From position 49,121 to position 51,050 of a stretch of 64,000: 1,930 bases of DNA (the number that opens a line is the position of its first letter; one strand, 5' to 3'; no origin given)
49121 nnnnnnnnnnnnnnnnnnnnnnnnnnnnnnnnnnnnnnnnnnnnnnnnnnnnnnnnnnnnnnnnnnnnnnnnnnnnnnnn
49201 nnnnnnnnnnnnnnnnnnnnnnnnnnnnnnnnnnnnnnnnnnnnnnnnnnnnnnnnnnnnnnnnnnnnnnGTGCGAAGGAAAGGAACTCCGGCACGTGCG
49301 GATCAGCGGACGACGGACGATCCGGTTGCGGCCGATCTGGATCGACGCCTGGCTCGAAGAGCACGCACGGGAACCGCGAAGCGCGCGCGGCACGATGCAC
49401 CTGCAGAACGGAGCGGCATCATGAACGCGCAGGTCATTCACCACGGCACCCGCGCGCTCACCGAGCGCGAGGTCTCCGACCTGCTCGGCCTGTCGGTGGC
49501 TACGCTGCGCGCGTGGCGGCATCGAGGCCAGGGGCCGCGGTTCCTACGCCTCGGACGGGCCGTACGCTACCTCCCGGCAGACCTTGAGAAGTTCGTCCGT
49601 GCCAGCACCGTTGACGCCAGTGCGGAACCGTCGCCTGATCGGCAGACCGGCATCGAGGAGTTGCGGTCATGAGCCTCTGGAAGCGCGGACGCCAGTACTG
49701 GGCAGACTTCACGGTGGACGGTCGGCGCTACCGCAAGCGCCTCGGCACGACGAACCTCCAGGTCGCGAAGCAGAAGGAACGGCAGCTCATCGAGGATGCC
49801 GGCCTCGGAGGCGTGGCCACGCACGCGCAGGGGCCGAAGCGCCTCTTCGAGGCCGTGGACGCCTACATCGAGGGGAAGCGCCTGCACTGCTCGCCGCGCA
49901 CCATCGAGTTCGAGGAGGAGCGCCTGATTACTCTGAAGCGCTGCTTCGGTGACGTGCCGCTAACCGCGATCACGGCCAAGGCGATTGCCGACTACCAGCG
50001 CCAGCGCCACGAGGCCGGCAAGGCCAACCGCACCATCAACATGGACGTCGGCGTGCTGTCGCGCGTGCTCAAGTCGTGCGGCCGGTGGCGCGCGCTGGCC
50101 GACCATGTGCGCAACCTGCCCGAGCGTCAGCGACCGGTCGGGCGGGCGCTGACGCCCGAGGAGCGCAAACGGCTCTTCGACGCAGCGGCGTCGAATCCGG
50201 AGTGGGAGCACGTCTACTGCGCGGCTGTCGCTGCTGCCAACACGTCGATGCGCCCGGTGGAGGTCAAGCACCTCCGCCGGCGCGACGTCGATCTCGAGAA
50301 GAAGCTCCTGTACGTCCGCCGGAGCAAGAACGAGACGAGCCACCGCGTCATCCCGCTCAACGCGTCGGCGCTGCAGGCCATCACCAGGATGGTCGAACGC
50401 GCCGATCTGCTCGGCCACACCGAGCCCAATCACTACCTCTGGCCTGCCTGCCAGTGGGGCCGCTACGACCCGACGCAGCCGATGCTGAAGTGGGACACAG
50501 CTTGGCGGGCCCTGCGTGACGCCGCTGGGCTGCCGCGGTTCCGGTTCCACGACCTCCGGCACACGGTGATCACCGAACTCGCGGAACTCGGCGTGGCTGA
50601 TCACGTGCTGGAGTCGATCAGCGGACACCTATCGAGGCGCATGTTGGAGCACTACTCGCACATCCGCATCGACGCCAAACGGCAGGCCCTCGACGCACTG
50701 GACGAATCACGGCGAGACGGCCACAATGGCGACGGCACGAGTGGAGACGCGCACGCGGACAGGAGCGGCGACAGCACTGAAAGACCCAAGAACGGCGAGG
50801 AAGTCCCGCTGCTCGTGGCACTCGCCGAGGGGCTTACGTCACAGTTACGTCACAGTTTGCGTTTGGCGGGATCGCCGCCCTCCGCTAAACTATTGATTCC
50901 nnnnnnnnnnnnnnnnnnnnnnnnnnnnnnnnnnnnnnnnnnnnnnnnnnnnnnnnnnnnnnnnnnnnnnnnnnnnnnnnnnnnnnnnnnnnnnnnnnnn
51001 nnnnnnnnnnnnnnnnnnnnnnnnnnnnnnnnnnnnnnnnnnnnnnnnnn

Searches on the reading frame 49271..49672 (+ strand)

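Call 3: search_protein_families(library=pfam, proteins=[window:49271-49672:+], max_evalue=0.1)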
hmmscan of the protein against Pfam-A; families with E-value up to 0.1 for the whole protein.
window:49271-49672:+ (133 aa): 7 families
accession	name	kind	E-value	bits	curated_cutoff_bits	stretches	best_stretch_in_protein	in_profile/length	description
PF12728.13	HTH_17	-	9.5e-11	42.2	27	1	63-111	2-49/51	Helix-turn-helix domain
PF00376.29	MerR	-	0.0002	21.5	28.2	1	67-90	4-27/38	MerR family regulatory protein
PF13384.12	HTH_23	-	0.00097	19.3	24.6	1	53-88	8-45/50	Homeodomain-like domain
PF13411.12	MerR_1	-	0.0032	18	21.6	1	66-107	4-45/69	MerR HTH family regulatory protein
PF08281.18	Sigma70_r4_2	-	0.019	15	25.7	1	63-86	27-50/54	Sigma-70, region 4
PF16621.10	NCF1_PBR_AIR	-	0.021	15.1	25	1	40-61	6-27/51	Neutrophil cytosol factor 1, PBR/AIR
PF15315.11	FRG2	-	0.096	13.2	27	0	4-54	66-116/183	Facioscapulohumeral muscular dystrophy candidate 2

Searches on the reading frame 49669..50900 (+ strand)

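Call 3: search_protein_families(library=pfam, proteins=[window:49669-50900:+], max_evalue=0.1)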
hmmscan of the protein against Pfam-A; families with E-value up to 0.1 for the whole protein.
window:49669-50900:+ (410 aa): 2 families
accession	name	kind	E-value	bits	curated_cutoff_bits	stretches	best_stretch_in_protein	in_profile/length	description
PF00589.27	Phage_integrase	-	5.3e-24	85.4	27.1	1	160-332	2-168/172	Phage integrase family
PF24624.1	Int_N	-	0.00067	20.8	27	1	82-136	26-80/100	Phage integrase, N-terminal domain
